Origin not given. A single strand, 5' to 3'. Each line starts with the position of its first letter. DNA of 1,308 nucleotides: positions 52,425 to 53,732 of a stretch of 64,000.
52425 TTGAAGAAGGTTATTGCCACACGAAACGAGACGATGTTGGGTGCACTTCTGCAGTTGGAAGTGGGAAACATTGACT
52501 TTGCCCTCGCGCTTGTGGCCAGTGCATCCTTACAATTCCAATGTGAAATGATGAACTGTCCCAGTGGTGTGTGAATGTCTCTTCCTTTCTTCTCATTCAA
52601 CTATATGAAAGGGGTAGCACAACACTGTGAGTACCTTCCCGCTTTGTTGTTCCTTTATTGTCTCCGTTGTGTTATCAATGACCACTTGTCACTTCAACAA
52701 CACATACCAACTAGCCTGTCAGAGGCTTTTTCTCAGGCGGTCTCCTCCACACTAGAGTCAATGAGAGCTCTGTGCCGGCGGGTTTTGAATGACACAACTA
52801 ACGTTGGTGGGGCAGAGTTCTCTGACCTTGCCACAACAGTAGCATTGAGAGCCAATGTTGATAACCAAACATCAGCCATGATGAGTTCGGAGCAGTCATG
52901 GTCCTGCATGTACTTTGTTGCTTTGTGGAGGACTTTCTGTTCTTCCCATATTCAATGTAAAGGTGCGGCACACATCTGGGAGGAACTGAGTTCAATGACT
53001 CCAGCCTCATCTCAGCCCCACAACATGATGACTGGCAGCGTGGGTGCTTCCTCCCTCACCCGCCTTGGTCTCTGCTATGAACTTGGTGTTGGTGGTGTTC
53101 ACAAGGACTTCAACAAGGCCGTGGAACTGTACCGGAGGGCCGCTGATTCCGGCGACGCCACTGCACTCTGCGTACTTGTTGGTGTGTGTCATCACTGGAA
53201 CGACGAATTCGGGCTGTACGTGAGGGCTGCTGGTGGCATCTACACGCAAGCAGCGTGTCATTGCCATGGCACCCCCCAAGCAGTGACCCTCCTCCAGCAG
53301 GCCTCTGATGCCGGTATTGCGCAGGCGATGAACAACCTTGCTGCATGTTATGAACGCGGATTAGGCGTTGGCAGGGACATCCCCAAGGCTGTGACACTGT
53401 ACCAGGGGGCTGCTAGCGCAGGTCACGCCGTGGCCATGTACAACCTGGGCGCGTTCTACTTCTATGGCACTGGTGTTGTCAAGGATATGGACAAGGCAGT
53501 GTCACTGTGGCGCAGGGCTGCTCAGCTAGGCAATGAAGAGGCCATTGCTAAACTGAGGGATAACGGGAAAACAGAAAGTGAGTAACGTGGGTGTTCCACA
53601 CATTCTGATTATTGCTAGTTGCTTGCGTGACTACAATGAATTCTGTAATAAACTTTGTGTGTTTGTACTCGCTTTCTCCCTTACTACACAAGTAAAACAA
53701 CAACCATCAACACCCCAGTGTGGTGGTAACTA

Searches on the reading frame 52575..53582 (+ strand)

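Call 59: search_protein_families(library=pfam, max_evalue=0.0001, proteins=[window:52575-53582:+])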
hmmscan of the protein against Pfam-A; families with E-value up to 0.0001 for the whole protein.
window:52575-53582:+ (336 aa): 1 family
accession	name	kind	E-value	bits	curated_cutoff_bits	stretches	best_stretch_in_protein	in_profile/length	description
PF08238.18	Sel1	-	3.2e-31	107.1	30.7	3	285-320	1-36/36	Sel1 repeat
